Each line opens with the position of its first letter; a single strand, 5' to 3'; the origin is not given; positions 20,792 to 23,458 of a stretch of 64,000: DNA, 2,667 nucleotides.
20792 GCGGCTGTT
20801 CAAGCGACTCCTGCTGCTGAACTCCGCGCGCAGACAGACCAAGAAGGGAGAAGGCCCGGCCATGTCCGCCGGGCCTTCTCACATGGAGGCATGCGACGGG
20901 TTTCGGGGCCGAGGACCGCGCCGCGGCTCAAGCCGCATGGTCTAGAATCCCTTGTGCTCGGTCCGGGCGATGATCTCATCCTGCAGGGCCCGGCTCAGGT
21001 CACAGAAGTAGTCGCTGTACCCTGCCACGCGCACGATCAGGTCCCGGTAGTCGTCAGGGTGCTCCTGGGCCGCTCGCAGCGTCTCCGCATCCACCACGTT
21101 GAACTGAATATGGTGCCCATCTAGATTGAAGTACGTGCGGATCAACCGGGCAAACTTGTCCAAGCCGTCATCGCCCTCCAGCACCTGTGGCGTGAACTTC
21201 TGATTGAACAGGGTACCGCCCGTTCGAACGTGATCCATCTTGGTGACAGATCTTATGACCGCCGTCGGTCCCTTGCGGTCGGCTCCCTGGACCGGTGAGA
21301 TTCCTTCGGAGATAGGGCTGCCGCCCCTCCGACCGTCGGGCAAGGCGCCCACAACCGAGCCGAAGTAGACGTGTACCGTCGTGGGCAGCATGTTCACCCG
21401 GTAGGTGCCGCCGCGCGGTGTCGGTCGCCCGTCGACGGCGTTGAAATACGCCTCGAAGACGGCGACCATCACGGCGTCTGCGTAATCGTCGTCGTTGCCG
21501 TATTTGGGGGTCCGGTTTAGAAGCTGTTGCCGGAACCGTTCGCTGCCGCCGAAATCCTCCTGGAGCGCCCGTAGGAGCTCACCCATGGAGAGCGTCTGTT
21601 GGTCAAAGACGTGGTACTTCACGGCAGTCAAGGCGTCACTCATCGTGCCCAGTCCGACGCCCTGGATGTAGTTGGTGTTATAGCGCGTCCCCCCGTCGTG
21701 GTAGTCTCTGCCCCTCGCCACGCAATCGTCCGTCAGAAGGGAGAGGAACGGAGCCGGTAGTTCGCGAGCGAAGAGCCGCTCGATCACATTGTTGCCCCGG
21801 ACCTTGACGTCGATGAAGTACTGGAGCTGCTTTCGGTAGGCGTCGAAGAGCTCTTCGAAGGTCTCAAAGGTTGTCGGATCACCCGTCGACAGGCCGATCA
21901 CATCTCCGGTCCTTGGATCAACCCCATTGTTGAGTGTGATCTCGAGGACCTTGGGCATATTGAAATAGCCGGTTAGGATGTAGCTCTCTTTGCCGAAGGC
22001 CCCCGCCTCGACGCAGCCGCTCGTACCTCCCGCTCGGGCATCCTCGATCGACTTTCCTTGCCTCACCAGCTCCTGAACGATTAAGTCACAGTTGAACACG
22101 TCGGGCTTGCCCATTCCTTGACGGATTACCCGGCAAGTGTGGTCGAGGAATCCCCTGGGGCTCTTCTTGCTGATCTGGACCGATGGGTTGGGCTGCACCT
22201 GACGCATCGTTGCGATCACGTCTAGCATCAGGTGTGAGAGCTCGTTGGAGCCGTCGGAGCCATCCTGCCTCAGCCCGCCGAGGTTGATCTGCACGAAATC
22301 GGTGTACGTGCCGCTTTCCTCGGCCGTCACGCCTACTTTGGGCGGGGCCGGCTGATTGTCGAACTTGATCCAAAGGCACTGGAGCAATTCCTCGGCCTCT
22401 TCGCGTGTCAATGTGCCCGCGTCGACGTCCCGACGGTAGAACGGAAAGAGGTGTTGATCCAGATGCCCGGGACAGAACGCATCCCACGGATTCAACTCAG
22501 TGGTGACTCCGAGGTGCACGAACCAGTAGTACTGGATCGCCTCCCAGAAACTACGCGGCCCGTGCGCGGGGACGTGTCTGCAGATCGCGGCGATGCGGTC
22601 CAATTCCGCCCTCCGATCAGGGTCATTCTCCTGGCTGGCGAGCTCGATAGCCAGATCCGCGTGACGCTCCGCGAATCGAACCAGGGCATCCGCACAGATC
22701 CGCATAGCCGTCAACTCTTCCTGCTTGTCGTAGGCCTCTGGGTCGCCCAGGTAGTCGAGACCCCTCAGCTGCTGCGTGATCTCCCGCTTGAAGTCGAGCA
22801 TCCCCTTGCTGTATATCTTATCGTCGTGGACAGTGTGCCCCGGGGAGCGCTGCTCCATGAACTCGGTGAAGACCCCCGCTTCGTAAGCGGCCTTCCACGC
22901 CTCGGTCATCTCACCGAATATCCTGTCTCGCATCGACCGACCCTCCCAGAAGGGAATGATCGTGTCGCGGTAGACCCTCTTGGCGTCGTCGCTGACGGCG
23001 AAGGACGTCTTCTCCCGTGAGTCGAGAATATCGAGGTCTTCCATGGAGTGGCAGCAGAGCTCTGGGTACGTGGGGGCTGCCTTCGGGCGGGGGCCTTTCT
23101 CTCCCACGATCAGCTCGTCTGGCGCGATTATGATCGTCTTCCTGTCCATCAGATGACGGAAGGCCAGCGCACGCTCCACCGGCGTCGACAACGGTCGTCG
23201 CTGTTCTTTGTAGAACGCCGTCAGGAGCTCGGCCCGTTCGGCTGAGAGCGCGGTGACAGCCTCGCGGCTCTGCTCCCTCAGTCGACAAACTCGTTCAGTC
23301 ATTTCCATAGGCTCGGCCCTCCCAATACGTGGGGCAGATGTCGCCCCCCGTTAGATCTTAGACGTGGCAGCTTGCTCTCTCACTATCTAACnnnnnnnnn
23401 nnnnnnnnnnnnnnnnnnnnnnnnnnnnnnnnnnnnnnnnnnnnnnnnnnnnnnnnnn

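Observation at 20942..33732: Proline/hydroxyproline locus: HypD GRE, proline racemase, LIV importer and dye-linked dehydrogenase, but no proC or proline reductase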

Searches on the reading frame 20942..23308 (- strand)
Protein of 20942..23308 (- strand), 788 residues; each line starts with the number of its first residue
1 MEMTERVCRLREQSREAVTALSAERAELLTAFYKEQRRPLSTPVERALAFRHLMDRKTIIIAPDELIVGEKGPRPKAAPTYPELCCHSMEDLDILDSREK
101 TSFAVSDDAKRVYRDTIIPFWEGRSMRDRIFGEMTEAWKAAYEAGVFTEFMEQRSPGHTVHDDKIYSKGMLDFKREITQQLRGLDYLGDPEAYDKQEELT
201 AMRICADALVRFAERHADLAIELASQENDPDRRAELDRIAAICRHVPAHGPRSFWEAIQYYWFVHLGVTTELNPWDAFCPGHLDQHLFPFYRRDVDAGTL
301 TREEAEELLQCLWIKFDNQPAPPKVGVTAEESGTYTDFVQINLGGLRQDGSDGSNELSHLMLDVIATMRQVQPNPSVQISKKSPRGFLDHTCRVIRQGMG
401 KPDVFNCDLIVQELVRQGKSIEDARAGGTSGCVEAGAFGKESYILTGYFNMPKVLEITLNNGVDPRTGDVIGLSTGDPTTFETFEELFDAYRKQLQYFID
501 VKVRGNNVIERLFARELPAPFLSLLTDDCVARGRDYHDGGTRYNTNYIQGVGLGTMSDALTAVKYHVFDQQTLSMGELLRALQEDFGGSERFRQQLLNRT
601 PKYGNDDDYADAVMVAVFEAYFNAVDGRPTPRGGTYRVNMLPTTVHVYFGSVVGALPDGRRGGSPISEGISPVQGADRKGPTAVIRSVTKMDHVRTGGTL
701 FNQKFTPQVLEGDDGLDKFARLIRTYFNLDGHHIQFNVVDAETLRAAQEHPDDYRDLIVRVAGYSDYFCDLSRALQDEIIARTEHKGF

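Call 3: search_protein_families(library=pfam, proteins=[window:20942-23308:-])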
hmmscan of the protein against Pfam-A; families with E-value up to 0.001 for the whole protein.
window:20942-23308:- (788 aa): 2 families
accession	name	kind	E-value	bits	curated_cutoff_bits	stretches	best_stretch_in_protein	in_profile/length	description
PF02901.20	PFL-like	-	4.7e-230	766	24.3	1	3-650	1-647/647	Pyruvate formate lyase-like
PF01228.26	Gly_radical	-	8.2e-38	129.6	22.2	1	667-769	2-106/106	Glycine radical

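Call 4: search_protein_families(library=ncbifam, proteins=[window:20942-23308:-])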
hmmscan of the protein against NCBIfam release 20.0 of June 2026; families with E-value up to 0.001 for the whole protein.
window:20942-23308:- (788 aa): 12 families
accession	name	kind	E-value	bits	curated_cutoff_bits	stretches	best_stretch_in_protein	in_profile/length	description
NF043068.1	glycl_HYPD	equivalog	0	1294.9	1100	1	4-786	1-783/784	trans-4-hydroxy-L-proline dehydratase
TIGR01774.1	PFL2-3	subfamily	3e-210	700.5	678.2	1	3-786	2-785/786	formate C-acetyltransferase/glycerol dehydratase family glycyl radical enzyme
NF048011.1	SfplDhtHpsGDes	equivalog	5.8e-171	570.6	1000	1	4-786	23-820/821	(2S)-3-sulfopropanediol dehydratase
NF007437.0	PRK09983.1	equivalog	9.1e-160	533.3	1109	1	3-786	1-764/765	formate C-acetyltransferase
TIGR04394.1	choline_CutC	equivalog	1.5e-151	506.6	1050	1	3-784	1-785/789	choline trimethylamine-lyase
NF048009.1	SfplDhtHpfGKleb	equivalog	6.2e-149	497.6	1000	1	5-785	26-822/824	(2S)-3-sulfopropanediol dehydratase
NF033718.1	indole_decarb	equivalog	2e-120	403.4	1100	2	199-587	257-645/868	indoleacetate decarboxylase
NF033715.1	glycyl_HPDL_Lrg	equivalog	7.9e-102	341.6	1150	1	199-786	272-900/901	4-hydroxyphenylacetate decarboxylase large subunit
TIGR01255.1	pyr_form_ly_1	equivalog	1.3e-37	129.7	994.2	1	253-786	235-742/744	formate C-acetyltransferase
NF038360.1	rad_fix_GrcA3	exception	1.9e-17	63.1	158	1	716-787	6-77/78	autonomous glycyl radical cofactor GrcA3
NF008341.1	PRK11127.1-1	equivalog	5.5e-12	45.5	145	1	732-787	24-79/80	autonomous glycyl radical cofactor GrcA2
TIGR04365.1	spare_glycyl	equivalog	1.8e-08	34.7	170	1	731-783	69-121/126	autonomous glycyl radical cofactor GrcA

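Call 5: find_encoding_contigs(protein=window:20942-23308:-, flank=10000, max_places=6)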
Protein window:20942-23308:- (788 aa): 4 contigs read that carry it; 3 places shown.
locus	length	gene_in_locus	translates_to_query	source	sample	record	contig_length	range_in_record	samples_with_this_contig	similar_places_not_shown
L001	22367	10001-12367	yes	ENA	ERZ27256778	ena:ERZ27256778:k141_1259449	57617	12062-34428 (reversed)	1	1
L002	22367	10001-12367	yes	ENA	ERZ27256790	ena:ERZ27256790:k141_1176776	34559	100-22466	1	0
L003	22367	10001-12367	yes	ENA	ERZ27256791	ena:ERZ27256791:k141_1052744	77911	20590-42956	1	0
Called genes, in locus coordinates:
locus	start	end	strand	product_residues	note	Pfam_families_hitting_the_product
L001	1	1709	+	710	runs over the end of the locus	PF13510:Fer2_4, PF00890:FAD_binding_2 (weak), PF01494:FAD_binding_3 (weak), PF03486:HI0933_like (weak), PF07992:Pyr_redox_2, PF12831:FAD_oxidored, PF13450:NAD_binding_8 (weak), PF04324:Fer2_BFD, +5 more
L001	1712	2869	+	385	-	PF00890:FAD_binding_2 (faint), PF01266:DAO, PF03486:HI0933_like (faint), PF13738:Pyr_redox_3 (faint)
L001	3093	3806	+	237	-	PF00005:ABC_tran, PF13304:AAA_21 (faint), PF12399:BCA_ABC_TP_C (weak)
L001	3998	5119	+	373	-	PF13433:Peripla_BP_5, PF13458:Peripla_BP_6, PF01094:ANF_receptor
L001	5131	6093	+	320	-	PF02653:BPD_transp_2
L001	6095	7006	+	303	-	PF02653:BPD_transp_2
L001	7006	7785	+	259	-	PF00005:ABC_tran, PF02463:SMC_N (weak), PF13304:AAA_21 (weak), PF12399:BCA_ABC_TP_C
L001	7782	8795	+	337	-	PF05544:Pro_racemase, PF01678:DAP_epimerase (faint)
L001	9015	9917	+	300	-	PF13353:Fer4_12, PF04055:Radical_SAM, PF00037:Fer4 (faint), PF12838:Fer4_7 (weak)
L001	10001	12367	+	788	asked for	PF02901:PFL-like, PF01228:Gly_radical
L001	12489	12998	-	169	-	PF00254:FKBP_C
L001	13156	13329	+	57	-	-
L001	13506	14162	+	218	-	PF11361:DUF3159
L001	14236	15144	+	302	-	PF00892:EamA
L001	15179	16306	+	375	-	PF00155:Aminotran_1_2, PF00266:Aminotran_5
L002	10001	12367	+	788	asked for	PF02901:PFL-like, PF01228:Gly_radical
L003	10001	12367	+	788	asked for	PF02901:PFL-like, PF01228:Gly_radical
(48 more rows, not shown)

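Call 6: search_solved_structures(query=window:20942-23308:-, max_evalue=1e-50, show_alignments=2)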
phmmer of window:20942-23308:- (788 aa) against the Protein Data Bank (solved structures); distinct sequences matched with E-value up to 1e-50: 31.
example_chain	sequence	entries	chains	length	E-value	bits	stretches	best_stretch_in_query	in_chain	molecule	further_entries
6vxc_A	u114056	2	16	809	0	1070.3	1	5-785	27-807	Trans-4-hydroxy-L-proline dehydratase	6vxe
1r8w_A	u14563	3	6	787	3.7e-164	551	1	3-785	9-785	glycerol dehydratase | B12-independent glycerol dehydratase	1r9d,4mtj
5i2a_A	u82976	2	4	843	5.2e-146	491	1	4-587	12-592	Diol-dehydratase | Diol dehydratase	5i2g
9rco_A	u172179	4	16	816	2.1e-144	485.6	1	4-785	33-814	Glycyl radical protein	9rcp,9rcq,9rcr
9f3w_A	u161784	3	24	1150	2.4e-144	485.4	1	3-784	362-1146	Choline trimethylamine-lyase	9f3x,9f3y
8yjo_A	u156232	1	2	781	3.8e-143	481.5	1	3-786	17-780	Probable dehydratase PflD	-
5fay_A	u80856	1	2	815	5.9e-141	474.2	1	4-788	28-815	Choline trimethylamine-lyase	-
9ht9_A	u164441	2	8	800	9.1e-141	473.6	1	4-788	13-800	Choline trimethylamine-lyase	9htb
9r0v_A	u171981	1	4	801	9.1e-141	473.6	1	4-788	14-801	Choline trimethylamine-lyase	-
6vue_A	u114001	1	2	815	9.7e-141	473.5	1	4-788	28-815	Choline trimethylamine-lyase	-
5faw_A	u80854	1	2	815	9.9e-141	473.5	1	4-788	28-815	Choline trimethylamine-lyase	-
5fau_A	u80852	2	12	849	1.1e-140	473.3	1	4-788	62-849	Choline trimethylamine-lyase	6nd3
5fav_A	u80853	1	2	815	2.5e-140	472.2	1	4-788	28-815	Choline trimethylamine-lyase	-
5kdp_A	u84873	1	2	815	6.3e-140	470.8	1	4-788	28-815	Choline trimethylamine-lyase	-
6lon_B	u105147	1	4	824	2.9e-138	465.3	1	4-786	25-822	PFL2/glycerol dehydratase family glycyl radical enzyme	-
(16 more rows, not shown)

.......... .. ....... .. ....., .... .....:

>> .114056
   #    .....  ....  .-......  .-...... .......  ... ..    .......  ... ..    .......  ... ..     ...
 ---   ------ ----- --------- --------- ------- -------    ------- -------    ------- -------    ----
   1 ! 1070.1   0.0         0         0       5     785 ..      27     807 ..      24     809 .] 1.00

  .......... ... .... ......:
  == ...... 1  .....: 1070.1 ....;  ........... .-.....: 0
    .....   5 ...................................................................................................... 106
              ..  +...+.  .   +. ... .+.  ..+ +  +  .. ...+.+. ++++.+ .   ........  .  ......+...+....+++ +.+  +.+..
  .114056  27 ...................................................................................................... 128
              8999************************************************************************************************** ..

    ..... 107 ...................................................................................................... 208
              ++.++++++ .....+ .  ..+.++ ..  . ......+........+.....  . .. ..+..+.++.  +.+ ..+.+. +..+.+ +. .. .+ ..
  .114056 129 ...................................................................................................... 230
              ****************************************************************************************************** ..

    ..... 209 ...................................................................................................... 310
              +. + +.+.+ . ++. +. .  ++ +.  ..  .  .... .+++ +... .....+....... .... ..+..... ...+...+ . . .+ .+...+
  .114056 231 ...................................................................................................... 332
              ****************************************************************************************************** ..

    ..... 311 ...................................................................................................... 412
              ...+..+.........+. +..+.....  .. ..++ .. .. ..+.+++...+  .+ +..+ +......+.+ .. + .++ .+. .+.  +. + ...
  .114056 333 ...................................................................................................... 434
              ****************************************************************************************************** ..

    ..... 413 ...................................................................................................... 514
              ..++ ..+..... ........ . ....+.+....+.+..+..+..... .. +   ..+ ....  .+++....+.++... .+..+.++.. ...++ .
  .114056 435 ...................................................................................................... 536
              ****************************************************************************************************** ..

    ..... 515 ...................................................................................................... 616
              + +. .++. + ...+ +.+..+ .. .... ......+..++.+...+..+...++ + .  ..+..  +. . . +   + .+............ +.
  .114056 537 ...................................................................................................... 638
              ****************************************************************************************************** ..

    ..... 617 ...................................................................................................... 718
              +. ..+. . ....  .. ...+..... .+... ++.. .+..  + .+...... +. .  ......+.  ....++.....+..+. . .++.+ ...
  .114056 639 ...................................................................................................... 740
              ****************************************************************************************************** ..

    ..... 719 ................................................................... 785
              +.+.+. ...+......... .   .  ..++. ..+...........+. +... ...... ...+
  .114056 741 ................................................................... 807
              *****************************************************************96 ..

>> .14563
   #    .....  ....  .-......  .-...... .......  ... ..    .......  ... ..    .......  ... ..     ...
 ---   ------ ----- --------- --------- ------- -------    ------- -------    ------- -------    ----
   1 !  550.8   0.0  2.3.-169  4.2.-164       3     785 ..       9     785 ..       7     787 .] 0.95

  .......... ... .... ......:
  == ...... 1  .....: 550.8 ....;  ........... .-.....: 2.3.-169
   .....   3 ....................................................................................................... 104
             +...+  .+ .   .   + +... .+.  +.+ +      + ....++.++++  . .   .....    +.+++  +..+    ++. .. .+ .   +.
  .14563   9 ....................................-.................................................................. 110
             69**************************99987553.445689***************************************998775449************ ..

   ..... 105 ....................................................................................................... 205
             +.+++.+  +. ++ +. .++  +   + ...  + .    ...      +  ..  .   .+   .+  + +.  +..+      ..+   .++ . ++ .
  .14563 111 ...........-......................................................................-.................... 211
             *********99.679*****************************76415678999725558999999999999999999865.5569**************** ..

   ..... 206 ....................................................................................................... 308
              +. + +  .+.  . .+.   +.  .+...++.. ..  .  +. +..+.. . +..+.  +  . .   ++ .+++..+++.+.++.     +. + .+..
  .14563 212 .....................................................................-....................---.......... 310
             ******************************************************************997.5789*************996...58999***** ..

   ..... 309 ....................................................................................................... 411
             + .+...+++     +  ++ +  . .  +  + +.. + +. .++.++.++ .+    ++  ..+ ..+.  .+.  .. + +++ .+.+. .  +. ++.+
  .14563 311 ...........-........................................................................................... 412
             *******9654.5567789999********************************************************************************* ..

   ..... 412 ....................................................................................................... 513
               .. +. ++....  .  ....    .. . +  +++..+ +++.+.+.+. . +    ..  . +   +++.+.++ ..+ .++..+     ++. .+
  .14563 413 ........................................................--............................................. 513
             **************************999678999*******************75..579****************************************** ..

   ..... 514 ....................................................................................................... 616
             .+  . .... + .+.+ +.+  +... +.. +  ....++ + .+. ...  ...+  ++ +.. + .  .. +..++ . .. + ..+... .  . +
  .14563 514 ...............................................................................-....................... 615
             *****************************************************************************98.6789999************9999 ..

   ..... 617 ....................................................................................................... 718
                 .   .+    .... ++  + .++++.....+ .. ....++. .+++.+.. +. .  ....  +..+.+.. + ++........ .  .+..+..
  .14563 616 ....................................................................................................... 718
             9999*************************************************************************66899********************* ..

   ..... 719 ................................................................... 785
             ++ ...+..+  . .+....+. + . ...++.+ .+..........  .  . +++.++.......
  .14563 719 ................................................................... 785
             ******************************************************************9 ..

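Call 25: find_related_loci(query=window:20942-23308:-, collection=metagenome_contigs, flank=10000)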
Query window:20942-23308:- (788 aa) in metagenome_contigs; peptide patterns used: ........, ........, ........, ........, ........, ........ (x = any residue, [..] = any of these).
600 stretches matched a pattern (row limit reached: there are more); 596 encode a relative of the query (tblastn E <= 1e-3); the best 80 are kept; 80 distinct loci.
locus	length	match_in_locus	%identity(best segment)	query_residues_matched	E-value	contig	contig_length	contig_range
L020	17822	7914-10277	78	1-788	0e+0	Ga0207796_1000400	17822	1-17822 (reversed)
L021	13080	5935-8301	76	1-788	0e+0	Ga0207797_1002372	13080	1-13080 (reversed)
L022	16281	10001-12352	76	1-783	0e+0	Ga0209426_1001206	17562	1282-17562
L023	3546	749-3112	74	1-788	0e+0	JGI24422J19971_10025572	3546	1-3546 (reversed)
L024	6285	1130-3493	72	1-788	0e+0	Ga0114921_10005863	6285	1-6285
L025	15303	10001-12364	72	1-788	0e+0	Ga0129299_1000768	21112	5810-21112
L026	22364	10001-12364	72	1-788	0e+0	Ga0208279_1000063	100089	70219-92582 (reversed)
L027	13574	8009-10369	70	3-788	0e+0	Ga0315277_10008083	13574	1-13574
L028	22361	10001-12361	70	3-788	0e+0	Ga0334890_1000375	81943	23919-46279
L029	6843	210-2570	69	3-786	0e+0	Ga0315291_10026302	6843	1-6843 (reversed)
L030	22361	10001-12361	70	3-788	0e+0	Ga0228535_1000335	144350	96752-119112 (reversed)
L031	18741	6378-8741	70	1-788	0e+0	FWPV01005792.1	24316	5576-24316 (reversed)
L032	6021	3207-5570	68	1-788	0e+0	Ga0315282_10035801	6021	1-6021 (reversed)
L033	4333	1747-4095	69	6-788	0e+0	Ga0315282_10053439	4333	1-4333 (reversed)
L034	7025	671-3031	70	3-788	0e+0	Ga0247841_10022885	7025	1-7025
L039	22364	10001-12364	69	1-788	0e+0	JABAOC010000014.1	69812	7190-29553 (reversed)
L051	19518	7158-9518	66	1-788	0e+0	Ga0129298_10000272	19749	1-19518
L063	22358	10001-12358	64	3-788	0e+0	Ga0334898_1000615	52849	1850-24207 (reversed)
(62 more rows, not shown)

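Call 31: search_protein_families(library=pfam, proteins=[L039:6331-8712:+, L039:12330-14522:+, L051:11282-13174:+, L020:11044-11937:+, L063:8294-8815:+], max_evalue=0.00001)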
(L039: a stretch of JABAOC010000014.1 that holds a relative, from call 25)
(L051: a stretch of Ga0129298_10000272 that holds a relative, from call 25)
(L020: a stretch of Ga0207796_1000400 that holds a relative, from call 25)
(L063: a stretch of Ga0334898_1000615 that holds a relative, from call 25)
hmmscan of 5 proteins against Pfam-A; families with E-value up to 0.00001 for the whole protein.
L039:6331-8712:+ (793 aa): 2 families
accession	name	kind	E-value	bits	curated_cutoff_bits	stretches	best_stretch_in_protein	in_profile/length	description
PF00930.27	DPPIV_N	-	8.8e-88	294.8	22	1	142-495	1-353/354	Dipeptidyl peptidase IV (DPP IV) N-terminal region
PF00326.27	Peptidase_S9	-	1e-40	140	22.6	1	588-779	9-206/213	Prolyl oligopeptidase family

L039:12330-14522:+ (730 aa): 7 families
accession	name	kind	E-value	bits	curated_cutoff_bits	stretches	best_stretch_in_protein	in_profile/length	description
PF00326.27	Peptidase_S9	-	5.1e-47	160.6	22.6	1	500-703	7-210/213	Prolyl oligopeptidase family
PF07676.18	PD40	-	9.4e-18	64.1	20.9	1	129-160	6-36/38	WD40-like Beta Propeller Repeat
PF20434.5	BD-FAE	-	3e-09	37.1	26.8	1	470-663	8-215/215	BD-FAE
PF01738.24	DLH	-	2.9e-08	34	21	1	499-684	33-190/217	Dienelactone hydrolase family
PF00930.27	DPPIV_N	-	3.1e-08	33.2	22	0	302-388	1-82/354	Dipeptidyl peptidase IV (DPP IV) N-terminal region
PF02897.21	Peptidase_S9_N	-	1.5e-06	27.7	24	1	139-259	131-244/414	Prolyl oligopeptidase, N-terminal beta-propeller domain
PF00400.38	WD40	-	9.5e-06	26.4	27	0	171-193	5-27/39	WD domain, G-beta repeat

L051:11282-13174:+ (630 aa): 1 family
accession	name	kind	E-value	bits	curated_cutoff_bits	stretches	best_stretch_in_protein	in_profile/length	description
PF01663.27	Phosphodiest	-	2.5e-33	116.5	23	2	8-135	2-117/342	Type I phosphodiesterase / nucleotide pyrophosphatase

L020:11044-11937:+ (297 aa): 1 family
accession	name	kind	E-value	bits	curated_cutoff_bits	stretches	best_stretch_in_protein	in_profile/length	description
PF11361.13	DUF3159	-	1.5e-33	116.7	34.2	1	90-265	3-179/188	Protein of unknown function (DUF3159)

L063:8294-8815:+ (173 aa): 1 family
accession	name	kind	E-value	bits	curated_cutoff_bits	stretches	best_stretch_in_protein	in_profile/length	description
PF04073.20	tRNA_edit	-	3.3e-33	114.8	25.5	1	34-160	1-123/123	Aminoacyl-tRNA editing domain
